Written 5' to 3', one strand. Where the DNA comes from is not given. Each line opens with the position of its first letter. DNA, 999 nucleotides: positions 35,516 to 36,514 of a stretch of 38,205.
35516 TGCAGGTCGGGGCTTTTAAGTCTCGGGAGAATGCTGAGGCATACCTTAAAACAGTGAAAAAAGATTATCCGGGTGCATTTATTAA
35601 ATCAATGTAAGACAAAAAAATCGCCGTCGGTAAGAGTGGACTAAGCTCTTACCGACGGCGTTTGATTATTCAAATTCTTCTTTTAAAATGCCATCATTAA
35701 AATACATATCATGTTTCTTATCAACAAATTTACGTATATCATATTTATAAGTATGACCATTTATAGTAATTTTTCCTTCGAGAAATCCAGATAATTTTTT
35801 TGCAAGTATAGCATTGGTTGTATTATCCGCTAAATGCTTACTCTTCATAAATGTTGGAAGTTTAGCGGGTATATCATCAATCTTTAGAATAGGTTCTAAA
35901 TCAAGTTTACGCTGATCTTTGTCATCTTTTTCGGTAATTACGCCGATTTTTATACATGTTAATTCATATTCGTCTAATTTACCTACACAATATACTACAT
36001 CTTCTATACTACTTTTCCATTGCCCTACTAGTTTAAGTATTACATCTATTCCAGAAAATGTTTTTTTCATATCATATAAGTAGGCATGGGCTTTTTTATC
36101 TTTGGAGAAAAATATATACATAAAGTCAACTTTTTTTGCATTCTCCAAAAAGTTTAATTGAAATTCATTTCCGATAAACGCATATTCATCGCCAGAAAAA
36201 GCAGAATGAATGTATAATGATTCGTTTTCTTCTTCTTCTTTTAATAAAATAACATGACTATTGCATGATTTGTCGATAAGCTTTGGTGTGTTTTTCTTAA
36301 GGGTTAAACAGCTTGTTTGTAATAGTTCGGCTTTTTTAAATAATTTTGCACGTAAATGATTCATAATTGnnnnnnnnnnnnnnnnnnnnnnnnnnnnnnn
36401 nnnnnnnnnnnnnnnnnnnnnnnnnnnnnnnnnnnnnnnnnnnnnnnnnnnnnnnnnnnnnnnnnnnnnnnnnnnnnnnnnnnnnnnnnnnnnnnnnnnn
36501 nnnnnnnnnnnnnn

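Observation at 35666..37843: AT-rich two-gene cassette (ABC/AAA_21-like ATPase plus 232-aa PD-(D/E)xK-like protein) between the endolysin and attR: candidate uncharacterised anti-phage defence system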

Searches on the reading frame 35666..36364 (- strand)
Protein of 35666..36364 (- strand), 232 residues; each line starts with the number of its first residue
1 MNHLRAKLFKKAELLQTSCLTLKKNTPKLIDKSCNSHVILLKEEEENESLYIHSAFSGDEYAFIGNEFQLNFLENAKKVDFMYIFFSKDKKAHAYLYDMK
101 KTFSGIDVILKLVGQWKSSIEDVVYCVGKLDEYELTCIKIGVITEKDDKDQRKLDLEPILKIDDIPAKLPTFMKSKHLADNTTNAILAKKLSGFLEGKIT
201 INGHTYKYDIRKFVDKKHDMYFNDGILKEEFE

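Call 4: search_protein_families(library=pfam, proteins=[window:35666-36364:-], max_evalue=1)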
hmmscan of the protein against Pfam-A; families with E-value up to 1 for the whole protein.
window:35666-36364:- (232 aa): 3 families
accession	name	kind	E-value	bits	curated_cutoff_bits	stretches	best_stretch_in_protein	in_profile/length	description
PF14144.11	DOG1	-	0.067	13.8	27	1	93-128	29-64/77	Seed dormancy control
PF03388.20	Lectin_leg-like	-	0.1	12.4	24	1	41-110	39-109/230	Legume-like lectin family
PF20098.4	DUF6488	-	0.14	12.5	27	1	15-60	57-102/110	Family of unknown function (DUF6488)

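Call 5: search_protein_families(library=padloc, proteins=[window:35666-36364:-], max_evalue=1)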
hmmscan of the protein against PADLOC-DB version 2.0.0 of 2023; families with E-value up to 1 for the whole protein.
window:35666-36364:- (232 aa): 0 families

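Call 6: search_protein_families(library=ncbifam, proteins=[window:35666-36364:-], max_evalue=1)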
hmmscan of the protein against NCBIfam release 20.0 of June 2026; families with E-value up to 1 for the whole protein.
window:35666-36364:- (232 aa): 2 families
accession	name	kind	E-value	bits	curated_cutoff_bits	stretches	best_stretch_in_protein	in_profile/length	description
NF010598.0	PRK13992.1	equivalog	0.05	13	183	1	92-151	28-89/205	septum site-determining protein MinC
NF000681.0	PRK00034.3-1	equivalog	0.078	13.1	64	1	22-85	7-70/78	Asp-tRNA(Asn) amidotransferase subunit GatC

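Call 7: search_protein_families(library=phrogs, proteins=[window:35666-36364:-], max_evalue=1)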
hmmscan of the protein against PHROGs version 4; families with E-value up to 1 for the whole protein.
window:35666-36364:- (232 aa): 2 families
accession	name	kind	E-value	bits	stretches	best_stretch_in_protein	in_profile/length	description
phrog_13696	-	unknown function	0.21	12.6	1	127-169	16-58/94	-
phrog_21185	-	tail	0.37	9.7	1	67-121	897-948/1038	tail protein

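Call 10: find_homologous_proteins(query=window:35666-36364:-, max_evalue=0.001)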
Query window:35666-36364:- (232 aa): 56 proteins with E <= 0.001 among 794 candidates.
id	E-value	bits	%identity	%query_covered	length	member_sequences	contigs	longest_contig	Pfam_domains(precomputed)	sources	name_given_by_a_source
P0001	1.9e-147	507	99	100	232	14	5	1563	-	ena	-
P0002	2.6e-79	284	62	98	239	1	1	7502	-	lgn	-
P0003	5.5e-70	253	53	99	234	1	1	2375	-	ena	-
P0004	4.6e-67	244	53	97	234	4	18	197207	-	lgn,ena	-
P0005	1.3e-66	242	52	99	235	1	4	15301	-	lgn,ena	-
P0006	9.2e-66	240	52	97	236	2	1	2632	-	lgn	-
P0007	2.3e-65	238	52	97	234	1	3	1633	-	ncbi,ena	-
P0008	2.9e-65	238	53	98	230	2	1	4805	-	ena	-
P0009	3.0e-65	238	51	99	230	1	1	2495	-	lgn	-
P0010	4.4e-65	237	52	98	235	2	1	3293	-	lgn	-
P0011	7.9e-65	237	52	98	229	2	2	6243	-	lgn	-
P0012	2.0e-64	235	53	98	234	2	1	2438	-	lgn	-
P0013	2.1e-64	235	52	99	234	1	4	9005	-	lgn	-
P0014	3.3e-64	235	50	98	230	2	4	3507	-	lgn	-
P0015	3.6e-63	231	50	99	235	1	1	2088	-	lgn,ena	-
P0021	3.8e-62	228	50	96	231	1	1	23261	-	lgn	-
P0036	5.2e-59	218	48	97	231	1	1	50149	-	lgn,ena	-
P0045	2.5e-56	209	47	98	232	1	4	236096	-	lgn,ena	-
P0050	1.7e-52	196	45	89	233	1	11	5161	-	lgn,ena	-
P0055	1.7e-46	177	45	87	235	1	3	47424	-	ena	-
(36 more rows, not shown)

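Call 21: find_encoding_contigs(protein=P0004, flank=8000, max_places=3)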
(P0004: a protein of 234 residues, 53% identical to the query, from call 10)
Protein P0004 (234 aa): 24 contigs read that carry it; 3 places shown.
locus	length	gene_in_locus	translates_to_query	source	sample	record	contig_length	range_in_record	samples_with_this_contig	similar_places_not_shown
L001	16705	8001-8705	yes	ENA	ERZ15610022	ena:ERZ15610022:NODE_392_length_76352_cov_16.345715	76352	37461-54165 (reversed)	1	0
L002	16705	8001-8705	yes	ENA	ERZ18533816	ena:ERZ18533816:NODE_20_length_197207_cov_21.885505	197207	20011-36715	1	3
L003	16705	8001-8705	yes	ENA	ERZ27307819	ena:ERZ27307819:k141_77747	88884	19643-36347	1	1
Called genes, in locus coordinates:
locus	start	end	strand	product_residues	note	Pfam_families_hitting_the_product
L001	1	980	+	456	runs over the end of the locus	PF01522:Polysacc_deac_1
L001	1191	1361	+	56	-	-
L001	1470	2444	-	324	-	PF00294:PfkB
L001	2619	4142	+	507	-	PF03323:GerA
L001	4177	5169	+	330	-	-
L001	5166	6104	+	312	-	PF25198:Spore_GerAC_N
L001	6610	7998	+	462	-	PF13175:AAA_15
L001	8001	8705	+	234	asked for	-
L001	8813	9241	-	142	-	-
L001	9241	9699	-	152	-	PF05105:Phage_holin_4_1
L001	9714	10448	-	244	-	PF00877:NLPC_P60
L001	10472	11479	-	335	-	PF13385:Laminin_G_3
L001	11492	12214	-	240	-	-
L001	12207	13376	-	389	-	-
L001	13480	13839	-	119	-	-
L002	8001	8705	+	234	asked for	-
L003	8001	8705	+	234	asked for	-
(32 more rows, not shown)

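Call 22: find_encoding_contigs(protein=P0045, flank=8000, max_places=2)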
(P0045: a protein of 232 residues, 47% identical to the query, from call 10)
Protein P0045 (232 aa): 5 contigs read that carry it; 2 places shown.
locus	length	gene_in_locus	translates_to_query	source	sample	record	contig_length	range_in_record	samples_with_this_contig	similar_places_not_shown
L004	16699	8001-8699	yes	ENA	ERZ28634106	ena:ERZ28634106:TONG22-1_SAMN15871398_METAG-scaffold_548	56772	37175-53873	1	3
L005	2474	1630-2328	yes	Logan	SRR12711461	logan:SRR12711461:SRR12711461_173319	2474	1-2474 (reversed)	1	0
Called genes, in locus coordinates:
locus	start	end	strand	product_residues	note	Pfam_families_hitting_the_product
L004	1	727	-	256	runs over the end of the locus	PF09359:VTC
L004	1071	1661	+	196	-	PF04555:XhoI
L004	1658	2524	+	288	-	PF01555:N6_N4_Mtase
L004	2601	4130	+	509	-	PF01935:DUF87, PF05872:HerA_C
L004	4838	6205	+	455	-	PF01554:MatE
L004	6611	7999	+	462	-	PF13175:AAA_15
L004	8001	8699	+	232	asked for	-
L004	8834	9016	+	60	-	-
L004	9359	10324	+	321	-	PF01699:Na_Ca_ex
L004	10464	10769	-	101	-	PF12844:HTH_19, PF13560:HTH_31, PF01381:HTH_3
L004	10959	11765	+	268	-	-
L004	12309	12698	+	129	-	-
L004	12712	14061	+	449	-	PF08486:SpoIID (faint), PF01471:PG_binding_1, PF09374:PG_binding_3 (faint), PF01471:PG_binding_1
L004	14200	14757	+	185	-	PF01471:PG_binding_1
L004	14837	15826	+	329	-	PF02517:Rce1-like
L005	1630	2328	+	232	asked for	-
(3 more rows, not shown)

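Call 23: find_related_loci(query=A1, collection=genome_contigs, flank=6000)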
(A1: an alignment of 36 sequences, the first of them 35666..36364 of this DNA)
Query A1 (232 aa) in genome_contigs; peptide patterns used: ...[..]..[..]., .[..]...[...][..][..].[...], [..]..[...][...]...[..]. (x = any residue, [..] = any of these).
338 stretches matched a pattern; 1 encode a relative of the query (tblastn E <= 1e-3); 1 distinct loci.
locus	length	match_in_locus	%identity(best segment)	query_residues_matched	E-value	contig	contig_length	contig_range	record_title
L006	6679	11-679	54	11-232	2e-73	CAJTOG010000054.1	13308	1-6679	MAG TPA_asm: uncultured Ruminococcus sp. isolate MGBC103721 genome assembly, contig: MGBC103721.54, whole genome shotgun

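Call 24: predict_structure(alignment_id=A1)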
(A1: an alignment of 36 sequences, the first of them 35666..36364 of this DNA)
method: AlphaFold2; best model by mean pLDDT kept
length: 232 residues; sequences in the alignment: 36
mean_pLDDT: 92.1   pTM: 0.88
mean pLDDT of the five models: 92.1, 91.0, 90.8, 89.8, 89.7
residues with pLDDT >= 90: 174; 70-90: 53; 50-70: 4; < 50: 1
segments of 3 or more residues with pLDDT < 50: none
pLDDT, mean of each block of 10 residues (from residue 1): 79 86 94 95 94 96 93 84 97 98 95 97 94 96 97 94 80 85 89 96 96 97 94 49
secondary structure, 60 per line:
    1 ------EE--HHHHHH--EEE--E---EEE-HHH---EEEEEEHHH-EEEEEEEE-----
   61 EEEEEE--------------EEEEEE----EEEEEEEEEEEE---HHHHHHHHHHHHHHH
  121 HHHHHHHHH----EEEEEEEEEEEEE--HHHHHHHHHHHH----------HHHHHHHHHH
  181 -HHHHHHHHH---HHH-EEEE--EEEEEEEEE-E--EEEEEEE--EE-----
elements in order: H11-16 E19-21 E28-30 E38-43 E48-55 E61-66 E81-86 E91-102 H106-129 E134-146 H149-160 H171-180 H182-190 E198-201 E204-212 E217-223

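Call 27: fold_search(model_id=the predicted structure, library=pdb)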
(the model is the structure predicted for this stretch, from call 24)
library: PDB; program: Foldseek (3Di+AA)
matches with E <= 10: 499; with E <= 0.001: 0
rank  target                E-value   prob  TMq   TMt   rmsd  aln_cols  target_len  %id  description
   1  9nl2_A                3.8e-02  0.66  0.24  0.06  15.2       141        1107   12  Structure of R2 retrotransposon protein from Platysternon megacephalum initiating target-primed reverse transcription (released 2025-06-18)
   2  8dgc_A                1.4e-01  0.35  0.26  0.05   9.0       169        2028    9  Avs3 bound to phage PhiV-1 terminase (released 2022-08-03)
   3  5izv_B                1.4e-01  0.13  0.19  0.13  17.1       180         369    9  Crystal structure of the legionella pneumophila effector protein RavZ - F222 (released 2016-11-09)
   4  9dou_A                1.5e-01  0.30  0.22  0.07  15.2       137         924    9  Taeniopygia guttata R2 retrotransposon (R2Tg) initiating target-primed reverse transcription (released 2025-05-21)
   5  6wan_F                1.8e-01  0.35  0.21  0.13  10.1       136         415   11  Structure of Acinetobacter baumannii Cap4 SAVED/CARF-domain containing receptor with the cyclic trinucleotide 3'3'3'-c (released 2020-06-17)
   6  6wam_F                2.0e-01  0.28  0.20  0.12   9.8       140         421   11  Structure of Acinetobacter baumannii Cap4 SAVED/CARF-domain containing receptor (released 2020-06-17)
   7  1cbu_A                2.1e-01  0.08  0.13  0.16  14.6       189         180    6  ADENOSYLCOBINAMIDE KINASE/ADENOSYLCOBINAMIDE PHOSPHATE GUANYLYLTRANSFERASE (COBU) FROM SALMONELLA TYPHIMURIUM (released 1998-12-02)
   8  3lno_F                3.7e-01  0.23  0.16  0.29   4.6        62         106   18  Crystal Structure of Domain of Unknown Function DUF59 from Bacillus anthracis (released 2010-02-16)
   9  3lno_B                3.7e-01  0.23  0.16  0.28   4.6        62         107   18  Crystal Structure of Domain of Unknown Function DUF59 from Bacillus anthracis (released 2010-02-16)
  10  8gh6_A                3.7e-01  0.20  0.24  0.07  15.7       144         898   12  Bombyx mori R2 retrotransposon initiating target-primed reverse transcription (released 2023-04-05)
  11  5ls3_A                3.7e-01  0.10  0.16  0.16  11.7       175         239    9  Crystal structure of metallo-beta-lactamase SPM-1 with Y58C mutation (released 2017-03-15)
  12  5ltn_A                4.1e-01  0.16  0.16  0.20  14.8       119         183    9  Crystal structure of Lymphocytic choriomeningitis mammarenavirus endonuclease complexed with DPBA (released 2017-09-13)
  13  6pk5_B                4.4e-01  0.04  0.09  0.11  16.5       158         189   12  Adenylate kinase from Methanococcus igneus - apo form (released 2020-07-01)
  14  6q99                  5.6e-01  0.16  0.17  0.20  13.3       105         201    8  Ande virus L protein N-terminus mutant K124A (released 2020-01-15)
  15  8p1l                  5.9e-01  0.15  0.18  0.03  13.2       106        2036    7  Structure of hantaan orthohantavirus (HTNV) polymerase - Apo full length (released 2024-05-22)
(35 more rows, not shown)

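Call 34: search_protein_families(library=padloc, proteins=[window:35666-36364:-, P0055, P0050, P0002], max_evalue=10)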
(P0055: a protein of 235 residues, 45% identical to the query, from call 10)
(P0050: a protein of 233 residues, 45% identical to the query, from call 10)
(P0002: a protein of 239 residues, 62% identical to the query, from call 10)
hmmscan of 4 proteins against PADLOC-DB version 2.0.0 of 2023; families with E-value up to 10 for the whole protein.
window:35666-36364:- (232 aa): 0 families

P0055 (235 aa): 1 family
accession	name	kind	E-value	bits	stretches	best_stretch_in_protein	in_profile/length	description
PDLC01058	C3a64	-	0.018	13.5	1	93-165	9-72/72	Unknown function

P0050 (233 aa): 0 families

P0002 (239 aa): 0 families

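Call 36: fold_search(model_id=the predicted structure, library=viral)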
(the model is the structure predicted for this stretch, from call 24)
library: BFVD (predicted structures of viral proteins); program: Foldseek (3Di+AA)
matches with E <= 10: 533; with E <= 0.001: 0
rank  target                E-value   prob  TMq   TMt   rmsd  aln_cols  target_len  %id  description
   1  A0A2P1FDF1            1.1e-02  0.94  0.28  0.37   9.9       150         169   15  (no name in the UniProt tables at hand)
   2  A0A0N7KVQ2            1.8e-02  0.77  0.21  0.27   6.8        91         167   14  (no name in the UniProt tables at hand)
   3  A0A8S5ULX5            2.3e-02  0.47  0.20  0.21  13.0       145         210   16  Thymidylate synthase/dCMP hydroxymethylase domain-containing protein [Myoviridae sp. ctCo31]
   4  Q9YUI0                2.4e-02  0.77  0.25  0.30   7.3       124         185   14  UL76 protein (Fragment) [Rhesus cytomegalovirus (strain 68-1)]
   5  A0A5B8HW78            2.8e-02  0.38  0.26  0.20  16.5       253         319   10  Uncharacterized protein [Mimiviridae sp. ChoanoV1]
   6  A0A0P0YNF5            3.1e-02  0.54  0.23  0.25  18.7       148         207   10  (no name in the UniProt tables at hand)
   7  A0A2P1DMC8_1          3.1e-02  0.41  0.17  0.04  14.7       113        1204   17  (no name in the UniProt tables at hand)
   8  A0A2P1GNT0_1          3.3e-02  0.44  0.20  0.06  15.4       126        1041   19  RNA-directed RNA polymerase L [Wenling hagfish virus]
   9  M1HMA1                6.4e-02  0.18  0.21  0.16  16.0       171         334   12  (no name in the UniProt tables at hand)
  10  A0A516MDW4            9.1e-02  0.33  0.15  0.16   7.2        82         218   10  (no name in the UniProt tables at hand)
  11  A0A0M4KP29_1          9.7e-02  0.38  0.20  0.06  13.6       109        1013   16  RNA-dependent RNA polymerase (Fragment) [Macrophomina phaseolina negative-stranded RNA virus 1]
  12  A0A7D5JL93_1          9.7e-02  0.30  0.18  0.04  15.3       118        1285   13  RNA-directed RNA polymerase L [Halophytophthora RNA virus 4]
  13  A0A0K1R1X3            9.7e-02  0.14  0.18  0.13  20.9       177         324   12  Nuclear protein UL24 [Testudinid alphaherpesvirus 3]
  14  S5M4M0                1.0e-01  0.54  0.26  0.23  11.2       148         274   13  Uncharacterized protein [Bacillus phage JL]
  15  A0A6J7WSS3            1.2e-01  0.41  0.24  0.34  16.5       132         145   14  Uncharacterized protein [uncultured Caudovirales phage]
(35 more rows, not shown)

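Call 56: search_protein_representatives(alignment_id=A1)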
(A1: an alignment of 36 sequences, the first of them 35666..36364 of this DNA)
Query: 36 sequences, 230 profile positions. Proteins with E-value up to 0.001 (for the whole library): 87; up to 1e-10: 44; up to 1e-30: 12. The best 87 are listed.
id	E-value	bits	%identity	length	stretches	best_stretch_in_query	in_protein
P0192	2.1e-87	308.8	-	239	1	1-229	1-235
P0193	3.9e-70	252.3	-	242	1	9-229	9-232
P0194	5.0e-66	238.9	-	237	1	1-226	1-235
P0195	1.4e-65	237.4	-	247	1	5-228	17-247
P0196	4.1e-61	222.8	-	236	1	1-229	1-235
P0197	1.4e-47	178.5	-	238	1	3-229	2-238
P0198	3.6e-44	167.4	-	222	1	4-213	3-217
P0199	5.0e-44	166.9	-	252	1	1-228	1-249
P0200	2.1e-42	161.6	-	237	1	8-227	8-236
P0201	2.8e-36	141.5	-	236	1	20-228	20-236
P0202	1.5e-34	135.8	-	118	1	118-228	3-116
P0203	4.2e-34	134.4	-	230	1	5-226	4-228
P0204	1.4e-28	116.3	-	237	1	7-223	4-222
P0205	1.1e-27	113.4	-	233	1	16-227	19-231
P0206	1.2e-27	113.3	-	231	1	8-228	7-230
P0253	1.1e-08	51.3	-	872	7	193-223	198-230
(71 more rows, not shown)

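Call 60: search_protein_families(library=padloc, alignment_id=A4, max_evalue=0.01)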
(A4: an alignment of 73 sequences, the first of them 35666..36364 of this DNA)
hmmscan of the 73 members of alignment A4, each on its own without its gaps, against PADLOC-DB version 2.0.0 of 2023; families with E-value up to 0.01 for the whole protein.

A. member 1, window:35666-36364:- (232 aa): 0 families

B. families by the number of members that match (of 73 scanned): 8 families
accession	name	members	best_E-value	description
PDLC01129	Unk_05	1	0.00069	Membrane protein (1TM at N-terminus) fused to unknown domain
PDLC02344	AbiD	1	0.0013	AbiD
PDLC02463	BrxB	1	0.003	BrxB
PDLC02266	AbiEi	1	0.003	AbiEi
PDLC01921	CARF6--CARF_CARF_CARF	1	0.0043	-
PDLC00386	SduA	1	0.0059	DUF4263 domain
PDLC04794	PDC-S02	1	0.0065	-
PDLC03499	REase_II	1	0.0066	Type II restriction enzyme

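Call 61: search_solved_structures(query=A4, max_evalue=10, show_alignments=2)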
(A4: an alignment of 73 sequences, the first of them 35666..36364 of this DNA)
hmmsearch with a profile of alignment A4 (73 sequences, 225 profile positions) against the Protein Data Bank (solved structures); distinct sequences matched with E-value up to 10: 1.
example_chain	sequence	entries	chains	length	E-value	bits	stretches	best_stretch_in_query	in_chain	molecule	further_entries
6ta8_A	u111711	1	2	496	0.042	16.5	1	84-117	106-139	Tyrocidine synthase 2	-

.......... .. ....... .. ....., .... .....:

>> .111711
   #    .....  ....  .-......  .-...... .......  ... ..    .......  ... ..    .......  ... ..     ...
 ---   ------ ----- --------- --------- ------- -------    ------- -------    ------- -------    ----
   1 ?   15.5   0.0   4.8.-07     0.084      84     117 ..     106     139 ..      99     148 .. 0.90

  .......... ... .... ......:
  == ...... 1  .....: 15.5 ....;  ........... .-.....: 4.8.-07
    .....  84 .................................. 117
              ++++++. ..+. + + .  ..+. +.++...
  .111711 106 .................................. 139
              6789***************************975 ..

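Call 62: search_protein_families(library=pfam, alignment_id=A4, max_evalue=0.01)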
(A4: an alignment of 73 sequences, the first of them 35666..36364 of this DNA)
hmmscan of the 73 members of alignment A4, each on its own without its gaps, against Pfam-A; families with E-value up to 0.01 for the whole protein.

A. member 1, window:35666-36364:- (232 aa): 0 families

B. families by the number of members that match (of 73 scanned): 9 families
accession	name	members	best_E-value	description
PF02226.22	Pico_P1A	1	0.00018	Picornavirus coat protein (VP4)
PF25764.1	KIF21A_4th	1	0.00046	KIF21A-like domain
PF10548.14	P22_AR_C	1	0.00059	P22AR C-terminal domain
PF01646.22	Herpes_UL24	1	0.0039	Herpes virus proteins UL24 and UL76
PF13349.12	DUF4097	1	0.0046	Toastrack DUF4097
PF15931.10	DUF4747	1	0.0074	Domain of unknown function (DUF4747)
PF05300.16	MIC19_MIC25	1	0.0074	MICOS complex subunit MIC19/MIC25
PF08741.15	YwhD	1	0.0082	YwhD family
PF15397.11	DUF4618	1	0.0088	Domain of unknown function (DUF4618)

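Call 74: find_encoding_contigs(protein=P0036, flank=7000, max_places=1)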
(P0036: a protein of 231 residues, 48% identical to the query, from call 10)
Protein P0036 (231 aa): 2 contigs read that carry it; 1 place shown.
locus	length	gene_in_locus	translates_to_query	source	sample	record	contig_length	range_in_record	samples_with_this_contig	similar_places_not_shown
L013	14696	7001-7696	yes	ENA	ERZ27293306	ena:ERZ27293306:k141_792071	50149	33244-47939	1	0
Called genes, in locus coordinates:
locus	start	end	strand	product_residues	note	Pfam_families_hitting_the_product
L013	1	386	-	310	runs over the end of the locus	PF06067:DUF932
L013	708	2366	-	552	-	-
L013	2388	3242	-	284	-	-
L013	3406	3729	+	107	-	PF13560:HTH_31 (weak), PF12844:HTH_19, PF01381:HTH_3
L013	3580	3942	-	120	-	PF20648:DUF6809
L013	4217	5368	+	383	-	-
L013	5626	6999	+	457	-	PF13175:AAA_15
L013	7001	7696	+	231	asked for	-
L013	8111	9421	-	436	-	PF07508:Recombinase, PF13408:Zn_ribbon_recom, PF14287:DUF4368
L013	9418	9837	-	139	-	PF00239:Resolvase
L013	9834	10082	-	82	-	-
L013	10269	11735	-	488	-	PF03389:MobA_MobL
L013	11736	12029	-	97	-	PF12958:DUF3847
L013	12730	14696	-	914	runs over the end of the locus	-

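Call 75: find_encoding_contigs(protein=P0055, flank=7000, max_places=1)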
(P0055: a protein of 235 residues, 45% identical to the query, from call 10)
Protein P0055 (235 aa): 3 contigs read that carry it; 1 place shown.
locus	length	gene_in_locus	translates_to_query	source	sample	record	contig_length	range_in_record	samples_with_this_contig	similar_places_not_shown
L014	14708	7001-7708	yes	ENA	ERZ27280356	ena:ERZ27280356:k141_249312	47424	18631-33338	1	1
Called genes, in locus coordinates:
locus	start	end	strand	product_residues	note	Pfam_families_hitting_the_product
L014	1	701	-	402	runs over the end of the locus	PF00404:Dockerin_1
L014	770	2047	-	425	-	PF00709:Adenylsucc_synt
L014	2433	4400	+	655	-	-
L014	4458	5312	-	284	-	PF00753:Lactamase_B, PF12706:Lactamase_B_2 (weak)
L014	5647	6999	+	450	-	PF13175:AAA_15, PF13476:AAA_23 (weak), PF13304:AAA_21 (weak)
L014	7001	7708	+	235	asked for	-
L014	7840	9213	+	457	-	PF00919:UPF0004, PF04055:Radical_SAM, PF01938:TRAM (weak)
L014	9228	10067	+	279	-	-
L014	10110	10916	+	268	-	-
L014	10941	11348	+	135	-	PF06133:Com_YlbF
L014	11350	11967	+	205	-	-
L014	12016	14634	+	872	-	PF01624:MutS_I, PF05188:MutS_II, PF05192:MutS_III, PF05190:MutS_IV, PF00488:MutS_V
